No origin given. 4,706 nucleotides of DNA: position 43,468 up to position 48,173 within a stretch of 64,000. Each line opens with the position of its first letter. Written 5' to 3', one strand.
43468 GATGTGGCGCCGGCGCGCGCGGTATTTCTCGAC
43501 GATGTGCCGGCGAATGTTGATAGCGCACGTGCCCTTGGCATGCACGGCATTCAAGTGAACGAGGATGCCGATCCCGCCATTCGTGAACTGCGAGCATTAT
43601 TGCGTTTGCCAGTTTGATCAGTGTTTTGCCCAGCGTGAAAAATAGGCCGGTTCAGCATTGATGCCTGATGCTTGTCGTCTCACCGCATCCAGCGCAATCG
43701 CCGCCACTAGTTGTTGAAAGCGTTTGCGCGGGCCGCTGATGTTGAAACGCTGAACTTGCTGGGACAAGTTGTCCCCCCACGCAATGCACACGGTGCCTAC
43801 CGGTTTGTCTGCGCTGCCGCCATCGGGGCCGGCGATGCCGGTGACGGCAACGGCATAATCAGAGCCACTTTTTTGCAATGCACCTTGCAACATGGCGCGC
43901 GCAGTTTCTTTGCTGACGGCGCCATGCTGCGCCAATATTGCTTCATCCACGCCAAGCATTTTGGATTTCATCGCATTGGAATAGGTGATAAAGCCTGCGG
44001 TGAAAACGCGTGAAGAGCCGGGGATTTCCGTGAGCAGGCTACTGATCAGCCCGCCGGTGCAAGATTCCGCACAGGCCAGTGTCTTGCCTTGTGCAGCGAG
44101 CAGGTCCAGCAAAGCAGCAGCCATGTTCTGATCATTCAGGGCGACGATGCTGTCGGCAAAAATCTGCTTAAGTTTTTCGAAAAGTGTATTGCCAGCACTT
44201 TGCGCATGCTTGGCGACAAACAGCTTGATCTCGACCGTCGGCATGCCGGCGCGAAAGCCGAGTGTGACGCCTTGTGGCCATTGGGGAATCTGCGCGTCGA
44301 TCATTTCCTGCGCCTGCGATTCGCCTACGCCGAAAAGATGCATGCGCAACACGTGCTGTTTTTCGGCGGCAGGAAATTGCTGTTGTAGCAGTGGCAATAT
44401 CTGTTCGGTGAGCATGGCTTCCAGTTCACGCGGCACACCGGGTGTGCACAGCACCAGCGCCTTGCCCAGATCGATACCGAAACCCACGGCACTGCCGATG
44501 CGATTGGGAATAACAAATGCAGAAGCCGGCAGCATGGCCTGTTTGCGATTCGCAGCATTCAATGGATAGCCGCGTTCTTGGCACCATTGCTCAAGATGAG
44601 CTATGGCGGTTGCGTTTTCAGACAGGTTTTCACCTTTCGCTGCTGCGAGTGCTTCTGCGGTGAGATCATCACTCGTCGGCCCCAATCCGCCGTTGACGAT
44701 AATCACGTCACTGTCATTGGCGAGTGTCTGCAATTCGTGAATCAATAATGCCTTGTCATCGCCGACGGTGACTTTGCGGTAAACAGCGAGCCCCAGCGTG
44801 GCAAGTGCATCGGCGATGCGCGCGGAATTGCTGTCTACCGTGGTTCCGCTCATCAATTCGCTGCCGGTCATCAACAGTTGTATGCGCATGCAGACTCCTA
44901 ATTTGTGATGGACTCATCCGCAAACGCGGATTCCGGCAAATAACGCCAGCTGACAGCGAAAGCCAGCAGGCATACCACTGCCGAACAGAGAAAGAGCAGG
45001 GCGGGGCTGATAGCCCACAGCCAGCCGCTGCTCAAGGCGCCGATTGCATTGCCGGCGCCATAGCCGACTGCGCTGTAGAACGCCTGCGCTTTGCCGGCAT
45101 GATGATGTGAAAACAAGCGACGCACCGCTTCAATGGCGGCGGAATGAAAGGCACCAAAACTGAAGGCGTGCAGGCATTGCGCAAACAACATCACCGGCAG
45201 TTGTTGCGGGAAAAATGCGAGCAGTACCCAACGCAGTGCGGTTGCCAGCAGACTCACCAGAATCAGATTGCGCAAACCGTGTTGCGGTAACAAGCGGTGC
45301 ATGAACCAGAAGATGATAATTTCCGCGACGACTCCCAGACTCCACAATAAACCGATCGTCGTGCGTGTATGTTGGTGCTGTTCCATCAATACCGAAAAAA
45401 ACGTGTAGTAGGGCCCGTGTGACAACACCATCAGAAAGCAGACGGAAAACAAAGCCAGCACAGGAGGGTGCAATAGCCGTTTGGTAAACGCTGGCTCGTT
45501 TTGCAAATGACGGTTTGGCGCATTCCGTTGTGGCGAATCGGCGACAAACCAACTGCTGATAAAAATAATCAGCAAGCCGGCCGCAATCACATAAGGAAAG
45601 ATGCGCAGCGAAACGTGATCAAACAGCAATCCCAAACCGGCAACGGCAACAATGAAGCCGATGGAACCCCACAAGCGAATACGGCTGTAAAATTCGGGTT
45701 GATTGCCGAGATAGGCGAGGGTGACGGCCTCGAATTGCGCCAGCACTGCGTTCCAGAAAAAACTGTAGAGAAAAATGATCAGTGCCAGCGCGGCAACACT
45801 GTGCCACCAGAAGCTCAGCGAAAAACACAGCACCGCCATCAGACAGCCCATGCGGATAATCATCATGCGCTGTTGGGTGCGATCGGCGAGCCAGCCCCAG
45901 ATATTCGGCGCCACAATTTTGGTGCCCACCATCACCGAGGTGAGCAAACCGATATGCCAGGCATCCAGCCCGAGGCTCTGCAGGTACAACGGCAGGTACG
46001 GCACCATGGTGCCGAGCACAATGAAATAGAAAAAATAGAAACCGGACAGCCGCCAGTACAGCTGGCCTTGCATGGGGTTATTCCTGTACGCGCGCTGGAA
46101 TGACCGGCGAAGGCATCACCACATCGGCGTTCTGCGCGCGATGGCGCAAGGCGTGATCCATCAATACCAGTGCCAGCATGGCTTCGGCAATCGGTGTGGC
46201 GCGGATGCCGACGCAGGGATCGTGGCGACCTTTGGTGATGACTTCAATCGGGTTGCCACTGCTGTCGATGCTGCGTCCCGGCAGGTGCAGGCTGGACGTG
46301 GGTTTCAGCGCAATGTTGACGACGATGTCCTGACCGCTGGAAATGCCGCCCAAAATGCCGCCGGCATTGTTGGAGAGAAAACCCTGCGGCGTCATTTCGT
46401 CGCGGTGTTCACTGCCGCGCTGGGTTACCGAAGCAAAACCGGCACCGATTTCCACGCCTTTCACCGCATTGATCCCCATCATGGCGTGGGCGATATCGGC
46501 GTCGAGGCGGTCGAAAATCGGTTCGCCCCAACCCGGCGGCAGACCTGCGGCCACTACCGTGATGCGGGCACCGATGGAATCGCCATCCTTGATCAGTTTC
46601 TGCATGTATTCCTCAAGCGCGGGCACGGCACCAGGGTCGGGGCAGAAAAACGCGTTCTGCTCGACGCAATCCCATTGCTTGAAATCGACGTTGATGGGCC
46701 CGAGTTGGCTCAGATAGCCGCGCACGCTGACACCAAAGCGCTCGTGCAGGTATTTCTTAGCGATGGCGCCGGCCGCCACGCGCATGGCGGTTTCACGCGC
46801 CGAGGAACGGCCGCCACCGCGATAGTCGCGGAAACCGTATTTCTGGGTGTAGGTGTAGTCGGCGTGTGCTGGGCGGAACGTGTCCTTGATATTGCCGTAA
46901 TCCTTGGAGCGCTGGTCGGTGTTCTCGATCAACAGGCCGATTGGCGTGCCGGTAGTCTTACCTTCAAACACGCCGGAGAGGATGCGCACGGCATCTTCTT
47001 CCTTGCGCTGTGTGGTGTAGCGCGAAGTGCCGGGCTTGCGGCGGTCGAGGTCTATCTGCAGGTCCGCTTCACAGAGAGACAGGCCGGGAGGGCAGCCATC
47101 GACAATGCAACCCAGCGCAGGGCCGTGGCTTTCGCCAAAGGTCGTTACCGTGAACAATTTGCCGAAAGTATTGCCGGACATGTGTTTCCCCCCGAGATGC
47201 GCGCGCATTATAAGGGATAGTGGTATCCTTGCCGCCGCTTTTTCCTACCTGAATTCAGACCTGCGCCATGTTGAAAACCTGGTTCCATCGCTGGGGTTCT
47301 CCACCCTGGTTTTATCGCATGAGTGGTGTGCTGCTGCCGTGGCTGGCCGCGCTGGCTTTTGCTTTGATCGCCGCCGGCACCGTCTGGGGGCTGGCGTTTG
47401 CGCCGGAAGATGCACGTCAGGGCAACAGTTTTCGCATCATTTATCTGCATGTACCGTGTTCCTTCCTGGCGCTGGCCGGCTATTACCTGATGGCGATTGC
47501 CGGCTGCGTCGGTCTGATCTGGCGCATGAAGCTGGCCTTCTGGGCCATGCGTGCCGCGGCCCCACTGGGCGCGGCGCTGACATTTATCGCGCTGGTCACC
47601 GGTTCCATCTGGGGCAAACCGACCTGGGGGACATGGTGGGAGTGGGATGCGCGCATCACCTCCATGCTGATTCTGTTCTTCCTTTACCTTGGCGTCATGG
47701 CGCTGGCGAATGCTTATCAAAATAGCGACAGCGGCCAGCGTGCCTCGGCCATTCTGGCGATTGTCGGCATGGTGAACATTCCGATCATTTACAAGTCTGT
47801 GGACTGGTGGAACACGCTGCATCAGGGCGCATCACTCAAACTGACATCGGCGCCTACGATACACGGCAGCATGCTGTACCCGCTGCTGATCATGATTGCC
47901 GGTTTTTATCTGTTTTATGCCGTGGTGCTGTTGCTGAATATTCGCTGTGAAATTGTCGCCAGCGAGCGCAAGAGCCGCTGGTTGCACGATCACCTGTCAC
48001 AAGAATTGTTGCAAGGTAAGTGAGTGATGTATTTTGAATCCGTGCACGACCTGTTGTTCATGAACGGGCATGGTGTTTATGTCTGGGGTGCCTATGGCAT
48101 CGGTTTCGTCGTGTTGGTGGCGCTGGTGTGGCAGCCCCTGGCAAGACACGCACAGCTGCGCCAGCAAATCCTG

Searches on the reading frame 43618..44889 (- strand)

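Call 35: search_protein_families(library=pfam, max_evalue=0.00001, proteins=[window:43618-44889:-])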
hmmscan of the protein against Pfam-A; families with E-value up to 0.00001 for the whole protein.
window:43618-44889:- (423 aa): 2 families
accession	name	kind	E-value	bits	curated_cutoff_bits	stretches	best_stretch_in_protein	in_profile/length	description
PF02464.23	CinA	-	1.2e-55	187.9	23.5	1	254-405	2-153/155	Competence-damaged protein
PF00994.29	MoCF_biosynth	-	8.9e-30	103.7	26.6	1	6-169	3-143/144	Probable molybdopterin binding domain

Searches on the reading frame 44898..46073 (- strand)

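Call 35: search_protein_families(library=pfam, max_evalue=0.00001, proteins=[window:44898-46073:-])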
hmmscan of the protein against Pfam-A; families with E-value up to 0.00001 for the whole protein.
window:44898-46073:- (391 aa): 4 families
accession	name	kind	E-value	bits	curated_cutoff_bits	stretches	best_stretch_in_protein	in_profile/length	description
PF12832.13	MFS_1_like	-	2.2e-112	376.2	25.2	1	6-362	1-372/373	MFS_1 like family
PF07690.21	MFS_1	-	1.2e-28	100.5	33.4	2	12-261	4-261/347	Major Facilitator Superfamily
PF03825.22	Nuc_H_symport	-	5.8e-22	78.7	25.9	1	7-351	5-360/400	Nucleoside H+ symporter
PF01306.25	LacY_symp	-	6.5e-09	35.5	24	1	5-305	8-325/413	LacY proton/sugar symporter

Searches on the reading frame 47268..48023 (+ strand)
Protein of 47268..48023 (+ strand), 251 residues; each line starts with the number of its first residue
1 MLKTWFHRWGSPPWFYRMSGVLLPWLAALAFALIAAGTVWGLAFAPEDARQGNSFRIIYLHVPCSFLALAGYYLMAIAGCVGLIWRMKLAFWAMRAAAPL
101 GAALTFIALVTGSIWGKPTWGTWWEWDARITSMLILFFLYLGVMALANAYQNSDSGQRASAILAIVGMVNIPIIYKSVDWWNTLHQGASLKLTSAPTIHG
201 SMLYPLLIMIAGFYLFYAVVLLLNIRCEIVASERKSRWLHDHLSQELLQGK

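Call 49: search_protein_families(library=pfam, max_evalue=0.0001, proteins=[window:47268-48023:+])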
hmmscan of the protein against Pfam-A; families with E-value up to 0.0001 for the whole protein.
window:47268-48023:+ (251 aa): 1 family
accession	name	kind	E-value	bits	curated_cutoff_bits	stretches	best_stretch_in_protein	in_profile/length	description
PF01578.25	Cytochrom_C_asm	-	7.7e-35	120.9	29.9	1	15-185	10-212/212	Cytochrome C assembly protein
